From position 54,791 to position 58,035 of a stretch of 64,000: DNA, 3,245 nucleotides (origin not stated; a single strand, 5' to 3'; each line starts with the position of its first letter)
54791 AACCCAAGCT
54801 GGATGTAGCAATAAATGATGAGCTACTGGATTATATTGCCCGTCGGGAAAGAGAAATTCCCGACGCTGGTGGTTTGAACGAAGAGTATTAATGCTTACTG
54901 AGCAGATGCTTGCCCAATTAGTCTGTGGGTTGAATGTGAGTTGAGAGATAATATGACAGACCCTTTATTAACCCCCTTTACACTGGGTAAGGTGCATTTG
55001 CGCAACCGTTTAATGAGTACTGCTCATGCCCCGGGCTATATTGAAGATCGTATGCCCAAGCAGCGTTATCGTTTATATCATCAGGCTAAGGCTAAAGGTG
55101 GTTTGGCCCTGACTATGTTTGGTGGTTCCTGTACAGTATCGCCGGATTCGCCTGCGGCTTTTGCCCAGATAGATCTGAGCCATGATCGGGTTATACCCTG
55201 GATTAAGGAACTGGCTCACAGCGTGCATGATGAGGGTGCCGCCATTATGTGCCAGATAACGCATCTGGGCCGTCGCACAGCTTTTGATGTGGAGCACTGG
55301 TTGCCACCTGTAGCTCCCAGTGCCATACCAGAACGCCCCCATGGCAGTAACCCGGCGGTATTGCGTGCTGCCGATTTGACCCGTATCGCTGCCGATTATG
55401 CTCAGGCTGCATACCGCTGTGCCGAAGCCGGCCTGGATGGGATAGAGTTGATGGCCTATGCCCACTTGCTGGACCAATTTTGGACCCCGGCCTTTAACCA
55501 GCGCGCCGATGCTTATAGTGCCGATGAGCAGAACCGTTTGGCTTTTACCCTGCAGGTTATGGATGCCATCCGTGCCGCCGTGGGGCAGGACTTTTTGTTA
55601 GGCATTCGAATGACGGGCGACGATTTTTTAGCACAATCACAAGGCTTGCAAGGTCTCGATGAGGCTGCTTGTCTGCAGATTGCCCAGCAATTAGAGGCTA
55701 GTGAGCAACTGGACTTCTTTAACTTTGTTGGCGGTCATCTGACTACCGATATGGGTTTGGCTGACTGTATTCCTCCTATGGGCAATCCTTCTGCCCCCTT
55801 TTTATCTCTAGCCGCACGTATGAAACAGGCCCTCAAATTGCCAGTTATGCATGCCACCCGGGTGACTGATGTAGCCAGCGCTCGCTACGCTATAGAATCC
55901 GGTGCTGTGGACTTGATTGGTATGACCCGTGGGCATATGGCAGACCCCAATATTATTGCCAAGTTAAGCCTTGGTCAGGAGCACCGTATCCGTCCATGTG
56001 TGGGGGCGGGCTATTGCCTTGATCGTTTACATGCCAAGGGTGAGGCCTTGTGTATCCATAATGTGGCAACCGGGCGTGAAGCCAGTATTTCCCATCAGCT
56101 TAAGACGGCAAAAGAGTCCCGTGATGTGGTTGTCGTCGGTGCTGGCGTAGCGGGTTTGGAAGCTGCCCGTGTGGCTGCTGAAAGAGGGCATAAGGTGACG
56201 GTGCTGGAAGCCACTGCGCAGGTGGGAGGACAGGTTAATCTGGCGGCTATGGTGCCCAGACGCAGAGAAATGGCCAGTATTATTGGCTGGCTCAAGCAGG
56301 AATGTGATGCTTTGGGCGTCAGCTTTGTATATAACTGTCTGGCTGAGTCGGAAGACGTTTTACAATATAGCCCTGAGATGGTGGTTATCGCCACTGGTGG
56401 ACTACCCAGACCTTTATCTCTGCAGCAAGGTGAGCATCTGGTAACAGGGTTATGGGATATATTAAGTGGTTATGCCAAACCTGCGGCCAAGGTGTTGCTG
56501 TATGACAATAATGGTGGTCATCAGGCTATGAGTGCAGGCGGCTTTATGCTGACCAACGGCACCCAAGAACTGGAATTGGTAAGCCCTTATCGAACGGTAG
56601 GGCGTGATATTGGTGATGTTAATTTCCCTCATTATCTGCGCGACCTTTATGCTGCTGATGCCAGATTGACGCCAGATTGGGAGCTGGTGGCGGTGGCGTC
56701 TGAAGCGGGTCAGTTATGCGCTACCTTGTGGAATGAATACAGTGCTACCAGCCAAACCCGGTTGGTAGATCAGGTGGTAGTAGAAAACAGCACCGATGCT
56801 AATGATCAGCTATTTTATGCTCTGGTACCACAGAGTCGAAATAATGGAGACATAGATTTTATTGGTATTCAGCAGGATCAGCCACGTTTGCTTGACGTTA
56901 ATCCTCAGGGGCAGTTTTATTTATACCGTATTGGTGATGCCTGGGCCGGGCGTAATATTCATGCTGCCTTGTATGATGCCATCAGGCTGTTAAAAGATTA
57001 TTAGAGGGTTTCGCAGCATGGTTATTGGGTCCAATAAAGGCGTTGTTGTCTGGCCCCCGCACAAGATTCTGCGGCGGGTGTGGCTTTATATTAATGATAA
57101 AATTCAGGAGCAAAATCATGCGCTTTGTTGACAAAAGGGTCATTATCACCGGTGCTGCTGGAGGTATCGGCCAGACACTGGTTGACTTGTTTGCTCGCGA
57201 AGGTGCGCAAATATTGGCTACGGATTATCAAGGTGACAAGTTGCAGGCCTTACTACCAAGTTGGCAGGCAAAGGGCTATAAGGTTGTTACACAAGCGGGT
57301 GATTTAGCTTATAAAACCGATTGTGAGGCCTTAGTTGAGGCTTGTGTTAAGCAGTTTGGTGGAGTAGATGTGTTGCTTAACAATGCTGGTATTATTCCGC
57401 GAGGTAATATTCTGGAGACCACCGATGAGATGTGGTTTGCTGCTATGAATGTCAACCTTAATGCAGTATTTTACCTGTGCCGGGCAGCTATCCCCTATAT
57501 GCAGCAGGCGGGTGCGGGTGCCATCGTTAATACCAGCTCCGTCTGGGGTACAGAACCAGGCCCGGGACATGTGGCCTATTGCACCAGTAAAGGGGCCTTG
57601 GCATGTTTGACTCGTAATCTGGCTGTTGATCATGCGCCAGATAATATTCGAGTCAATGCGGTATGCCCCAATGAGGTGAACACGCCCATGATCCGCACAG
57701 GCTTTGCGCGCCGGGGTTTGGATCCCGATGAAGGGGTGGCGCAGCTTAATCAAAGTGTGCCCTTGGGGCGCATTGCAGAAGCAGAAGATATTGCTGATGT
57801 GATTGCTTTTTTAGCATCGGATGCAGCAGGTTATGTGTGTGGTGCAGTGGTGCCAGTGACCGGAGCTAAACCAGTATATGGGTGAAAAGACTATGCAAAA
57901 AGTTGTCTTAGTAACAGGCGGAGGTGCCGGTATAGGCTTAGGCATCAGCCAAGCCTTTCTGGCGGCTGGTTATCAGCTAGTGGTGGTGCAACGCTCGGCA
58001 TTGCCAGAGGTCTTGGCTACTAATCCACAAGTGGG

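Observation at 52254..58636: Second LysR-controlled module: MttB paralog, StcD-like two-domain flavoprotein and two SDRs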

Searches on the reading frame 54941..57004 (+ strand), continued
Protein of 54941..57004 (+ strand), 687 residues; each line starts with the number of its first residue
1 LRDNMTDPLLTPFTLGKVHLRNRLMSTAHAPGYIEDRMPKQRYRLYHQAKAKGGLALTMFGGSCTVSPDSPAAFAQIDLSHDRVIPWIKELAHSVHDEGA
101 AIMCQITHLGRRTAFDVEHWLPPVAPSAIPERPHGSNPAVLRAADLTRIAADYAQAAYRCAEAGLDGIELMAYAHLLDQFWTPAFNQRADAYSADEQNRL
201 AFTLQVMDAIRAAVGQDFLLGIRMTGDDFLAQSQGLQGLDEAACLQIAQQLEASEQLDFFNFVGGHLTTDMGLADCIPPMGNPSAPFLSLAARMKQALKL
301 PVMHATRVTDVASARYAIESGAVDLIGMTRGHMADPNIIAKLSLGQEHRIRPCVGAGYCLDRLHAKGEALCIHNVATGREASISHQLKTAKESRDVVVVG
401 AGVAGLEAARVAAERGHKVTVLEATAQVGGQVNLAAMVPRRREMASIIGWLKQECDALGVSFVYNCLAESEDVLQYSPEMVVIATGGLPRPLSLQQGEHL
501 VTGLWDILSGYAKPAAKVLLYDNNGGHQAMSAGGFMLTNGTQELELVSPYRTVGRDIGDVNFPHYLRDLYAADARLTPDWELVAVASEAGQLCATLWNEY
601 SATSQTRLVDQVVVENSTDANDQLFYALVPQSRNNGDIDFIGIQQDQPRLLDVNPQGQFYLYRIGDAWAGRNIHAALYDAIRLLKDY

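Call 43: get_annotated_region(hit=H17, flank=14000)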
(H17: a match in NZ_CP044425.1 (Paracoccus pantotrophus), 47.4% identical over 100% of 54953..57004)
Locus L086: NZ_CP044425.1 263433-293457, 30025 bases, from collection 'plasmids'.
description: Paracoccus pantotrophus strain DSM 2944 plasmid pPAN2, complete sequence
organism: Paracoccus pantotrophus (NCBI taxid 82367)
taxonomy: Bacteria; Pseudomonadota; Alphaproteobacteria; Rhodobacterales; Paracoccaceae; Paracoccus; Paracoccus pantotrophus
host: -; source: cell culture,denitrifying, sulfide-oxidizing effluent-treatment plant; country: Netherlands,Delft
typing (MOB-suite, as given by PLSDB): non-mobilizable; replicon rep_cluster_229
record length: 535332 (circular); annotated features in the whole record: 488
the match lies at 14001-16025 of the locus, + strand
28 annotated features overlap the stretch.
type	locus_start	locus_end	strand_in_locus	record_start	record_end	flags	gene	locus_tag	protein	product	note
CDS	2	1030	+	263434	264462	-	-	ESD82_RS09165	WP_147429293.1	proline racemase family protein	-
CDS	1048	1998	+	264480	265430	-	-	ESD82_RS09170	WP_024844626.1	ornithine cyclodeaminase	-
CDS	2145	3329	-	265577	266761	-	fdhA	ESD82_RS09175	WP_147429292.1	formaldehyde dehydrogenase, glutathione-independent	GO:0046292 - formaldehyde metabolic process [Evidence IEA]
CDS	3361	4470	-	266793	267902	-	hpbD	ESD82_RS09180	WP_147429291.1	4-hydroxyproline betaine 2-epimerase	-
CDS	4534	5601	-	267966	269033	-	-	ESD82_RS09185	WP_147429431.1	hybrid-cluster NAD(P)-dependent oxidoreductase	-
CDS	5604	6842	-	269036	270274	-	-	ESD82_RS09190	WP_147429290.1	aromatic ring-hydroxylating dioxygenase subunit alpha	-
CDS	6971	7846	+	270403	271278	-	-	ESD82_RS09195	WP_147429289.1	LysR substrate-binding domain-containing protein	-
CDS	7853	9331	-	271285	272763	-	-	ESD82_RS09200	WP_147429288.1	FAD-dependent oxidoreductase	-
CDS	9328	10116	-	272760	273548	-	-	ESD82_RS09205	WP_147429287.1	pyrroline-5-carboxylate reductase dimerization domain-containing protein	-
CDS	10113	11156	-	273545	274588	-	-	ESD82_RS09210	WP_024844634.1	glycine betaine/L-proline ABC transporter ATP-binding protein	-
CDS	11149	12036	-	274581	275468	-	-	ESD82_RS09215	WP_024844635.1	proline/glycine betaine ABC transporter permease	-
CDS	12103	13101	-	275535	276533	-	-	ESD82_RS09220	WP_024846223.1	ABC transporter substrate-binding protein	-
CDS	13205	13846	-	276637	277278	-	-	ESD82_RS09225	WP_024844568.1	TetR/AcrR family transcriptional regulator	GO:0006355 - regulation of DNA-templated transcription [Evidence IEA]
CDS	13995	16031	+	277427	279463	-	hpbA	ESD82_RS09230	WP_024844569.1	N-methyl-L-proline N-demethylase HpbA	-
CDS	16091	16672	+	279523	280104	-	-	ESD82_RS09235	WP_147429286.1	dimethylsulfonioproprionate lyase family protein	-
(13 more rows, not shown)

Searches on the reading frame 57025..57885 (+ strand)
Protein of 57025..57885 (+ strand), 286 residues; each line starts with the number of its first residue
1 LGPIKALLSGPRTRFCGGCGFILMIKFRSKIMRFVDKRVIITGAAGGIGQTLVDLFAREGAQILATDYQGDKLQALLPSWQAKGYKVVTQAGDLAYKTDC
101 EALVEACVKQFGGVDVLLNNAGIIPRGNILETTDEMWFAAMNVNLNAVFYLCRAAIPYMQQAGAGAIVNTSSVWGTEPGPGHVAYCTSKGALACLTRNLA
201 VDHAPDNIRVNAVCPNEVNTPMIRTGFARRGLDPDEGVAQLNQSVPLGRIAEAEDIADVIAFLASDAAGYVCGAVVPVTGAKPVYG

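Call 4: search_protein_families(library=pfam, proteins=[window:57025-57885:+])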
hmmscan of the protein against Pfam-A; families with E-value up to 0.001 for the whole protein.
window:57025-57885:+ (286 aa): 4 families
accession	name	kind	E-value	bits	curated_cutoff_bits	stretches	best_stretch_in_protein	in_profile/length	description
PF13561.12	adh_short_C2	-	1.7e-59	201.8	27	1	43-279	1-232/236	Enoyl-(Acyl carrier protein) reductase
PF00106.31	adh_short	-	7.2e-57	192.5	26.6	1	37-224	1-188/195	short chain dehydrogenase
PF08659.16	KR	-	1.8e-12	48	22.6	1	39-192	3-156/180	KR domain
PF23441.1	SDR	-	3.6e-07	30.3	27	1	138-266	116-241/258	SDR-like rossmann domain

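Call 7: search_protein_families(library=ncbifam, proteins=[window:57025-57885:+])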
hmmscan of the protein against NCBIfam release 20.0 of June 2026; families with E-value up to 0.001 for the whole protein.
window:57025-57885:+ (286 aa): 232 families (the best 25 are shown)
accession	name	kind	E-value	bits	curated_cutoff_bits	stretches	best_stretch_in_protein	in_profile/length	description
NF004791.0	PRK06138.1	equivalog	2.4e-72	243.3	312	1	32-281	1-248/252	SDR family oxidoreductase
NF052558.1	MBtsdlDhBudC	equivalog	6.2e-70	235.6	270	1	34-281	1-240/250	meso-2,3-butanediol dehydrogenase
NF005559.1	PRK07231.1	subfamily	1.2e-65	221.5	215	1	34-281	2-246/249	glucose 1-dehydrogenase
NF009466.0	PRK12826.1-2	subfamily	1e-59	202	222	1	37-282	4-244/248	3-oxoacyl-ACP reductase FabG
NF004198.0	PRK05653.1-3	equivalog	6.5e-58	196.1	296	1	35-281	6-245/248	3-oxoacyl-ACP reductase FabG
NF009468.0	PRK12826.1-4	equivalog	4.3e-56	190.4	318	1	33-280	4-245/256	SDR family oxidoreductase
TIGR01830.1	3oxo_ACP_reduc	equivalog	5.8e-55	186.6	297.75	1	39-280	1-236/239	3-oxoacyl-[acyl-carrier-protein] reductase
NF005681.0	PRK07478.1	subfamily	1.6e-53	181.7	267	1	33-281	3-248/254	SDR family oxidoreductase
NF004197.0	PRK05653.1-1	equivalog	4e-53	180.6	332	1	34-280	5-244/249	3-oxoacyl-ACP reductase FabG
TIGR03971.1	SDR_subfam_1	subfamily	4.2e-53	180.4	300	1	36-279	3-265/271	mycofactocin-coupled SDR family oxidoreductase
NF004847.0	PRK06198.1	subfamily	7.5e-53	179.5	240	1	33-276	4-249/269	oxidoreductase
NF005067.0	PRK06484.1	equivalog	2.6e-52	178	713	1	37-286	10-255/524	short chain dehydrogenase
NF005469.0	PRK07063.1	equivalog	3.5e-52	177.5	306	1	33-282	4-254/260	SDR family oxidoreductase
NF006080.0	PRK08226.1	equivalog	4.9e-52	177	356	1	36-280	6-251/263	SDR family oxidoreductase UcpA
NF004713.0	PRK06057.1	equivalog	5e-52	176.9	404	1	32-280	5-247/257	3-oxoacyl-ACP reductase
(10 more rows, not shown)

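Call 34: search_solved_structures(query=window:57094-57885:+, max_evalue=1e-30)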
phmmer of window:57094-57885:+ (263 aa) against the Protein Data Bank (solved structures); distinct sequences matched with E-value up to 1e-30: 130 (the best 60 are shown).
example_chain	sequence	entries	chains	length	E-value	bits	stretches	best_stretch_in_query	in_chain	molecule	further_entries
3uxy_A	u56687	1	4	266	8.4e-75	254.8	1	8-261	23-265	Short-chain dehydrogenase/reductase SDR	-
2et6_A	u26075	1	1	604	3.1e-50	174.3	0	11-198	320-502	(3R)-hydroxyacyl-CoA dehydrogenase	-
4dqx_A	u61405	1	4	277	5.7e-45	157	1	14-259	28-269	Probable oxidoreductase protein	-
4ni5_A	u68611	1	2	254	8.9e-43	149.9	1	8-257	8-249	Oxidoreductase, short-chain dehydrogenase/reductase family protein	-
2cfc_A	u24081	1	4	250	9e-43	149.8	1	15-258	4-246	2-(R)-HYDROXYPROPYL-COM DEHYDROGENASE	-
6vsp_A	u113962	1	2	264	2.3e-42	148.5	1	10-258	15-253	2,3-butanediol dehydrogenase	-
6xew_A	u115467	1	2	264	2.3e-42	148.5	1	10-258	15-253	2,3-butanediol dehydrogenase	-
6xex_A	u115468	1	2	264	1.3e-41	146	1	10-258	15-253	2,3-butanediol dehydrogenase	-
5itv_A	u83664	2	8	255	1.8e-41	145.6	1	8-257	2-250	Dihydroanticapsin 7-dehydrogenase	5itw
8sy8_A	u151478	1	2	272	2.2e-40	142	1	15-259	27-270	4-formylbenzenesulfonate dehydrogenase TsaC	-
3gaf_A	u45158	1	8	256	6.2e-40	140.5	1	13-258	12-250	7-ALPHA-HYDROXYSTEROID DEHYDROGENASE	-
8y11_A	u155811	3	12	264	6.6e-40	140.4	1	10-257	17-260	SDR family oxidoreductase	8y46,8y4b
8xwk_A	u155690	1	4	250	7.7e-40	140.2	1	10-257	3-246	SDR family oxidoreductase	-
8y4j_A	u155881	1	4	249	8.5e-40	140.1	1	10-257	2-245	SDR family oxidoreductase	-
8hdn_A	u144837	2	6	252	8.8e-40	140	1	13-258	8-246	7-alpha-hydroxysteroid dehydrogenase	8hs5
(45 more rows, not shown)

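Call 78: search_dna_similar(query=window:57118-57885:+, collection=plasmids, mode=protein, max_rows=60, max_evalue=1e-40)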
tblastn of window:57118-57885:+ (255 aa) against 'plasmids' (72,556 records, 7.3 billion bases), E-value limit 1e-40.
Records with a match: 139; places in all: 143; records where one place covers at least 80% of the query: 120.
Best place of each record, by identity: 60-80% 1; <60% 138.
By first word of the organism name: Rhizobium 51; Sinorhizobium 33; Agrobacterium 20; Cereibacter 8; Leisingera 5; Shinella 4; Paracoccus 4; Pantoea 3; Mesorhizobium 2; Mameliella 1; and 8 more.
By predicted mobility (MOB-suite, as given by PLSDB): conjugative 84; non-mobilizable 51; mobilizable 4.
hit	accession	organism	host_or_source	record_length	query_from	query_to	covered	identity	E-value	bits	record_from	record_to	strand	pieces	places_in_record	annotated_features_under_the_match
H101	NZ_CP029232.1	Sinorhizobium fredii CCBAU 45436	Glycine max,cell culture,plant root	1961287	19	253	92%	54.5%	2e-71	244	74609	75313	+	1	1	record has no annotation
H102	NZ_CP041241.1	Sinorhizobium mexicanum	Acaciella angustissima,cell culture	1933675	1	253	99%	50.2%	3e-59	209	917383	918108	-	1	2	none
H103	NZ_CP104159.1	Rhizobium sp. CB3060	Leucaena leucocephala,cell culture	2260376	1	253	99%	50.2%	5e-59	208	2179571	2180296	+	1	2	record has no annotation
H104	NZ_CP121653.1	Rhizobium sp. CB3171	Calliandra calothyrsus,cell culture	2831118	1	253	99%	50.2%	5e-59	208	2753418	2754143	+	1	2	record has no annotation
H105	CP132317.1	Shinella sumterensis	Homo sapiens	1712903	1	253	99%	49.4%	2e-58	206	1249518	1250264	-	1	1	SDR family oxidoreductase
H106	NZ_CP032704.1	Pantoea soli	single isolate,soil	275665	2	253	99%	49.6%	2e-55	198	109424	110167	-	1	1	SDR family NAD(P)-dependent oxidoreductase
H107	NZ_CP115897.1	Pantoea piersonii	Homo sapiens,blood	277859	2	253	99%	49.2%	1e-54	196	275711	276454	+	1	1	SDR family NAD(P)-dependent oxidoreductase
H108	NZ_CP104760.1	Pantoea piersonii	Homo sapiens,Cell culture,Unstimulated ...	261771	2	253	99%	48.8%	3e-54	194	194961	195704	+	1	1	SDR family NAD(P)-dependent oxidoreductase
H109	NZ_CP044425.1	Paracoccus pantotrophus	cell culture,denitrifying, ...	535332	1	253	99%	48.6%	4e-59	208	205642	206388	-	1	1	SDR family NAD(P)-dependent oxidoreductase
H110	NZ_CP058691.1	Paracoccus pantotrophus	pure culture,sewage sludge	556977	1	253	99%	48.6%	4e-59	208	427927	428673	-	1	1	SDR family NAD(P)-dependent oxidoreductase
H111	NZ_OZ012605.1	Shinella sp. WSD5-1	-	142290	1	253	99%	48.2%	4e-58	206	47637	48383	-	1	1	SDR family NAD(P)-dependent oxidoreductase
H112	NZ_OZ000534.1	Shinella sp. WSC3-e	-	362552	1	253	99%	48.2%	4e-58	206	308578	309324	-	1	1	SDR family NAD(P)-dependent oxidoreductase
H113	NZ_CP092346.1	Rhizobium gallicum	Phaseolus vulgaris,Cell culture,nodule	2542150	1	253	99%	47.8%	3e-58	206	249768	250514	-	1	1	none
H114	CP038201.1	Paracoccus ferrooxidans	single cell,bioreactor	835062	1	253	99%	47.3%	1e-54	196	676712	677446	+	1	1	SDR family oxidoreductase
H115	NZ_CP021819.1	Sinorhizobium meliloti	Medicago truncatula,Single Cell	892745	1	253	99%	47.0%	6e-58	205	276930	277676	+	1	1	SDR family NAD(P)-dependent oxidoreductase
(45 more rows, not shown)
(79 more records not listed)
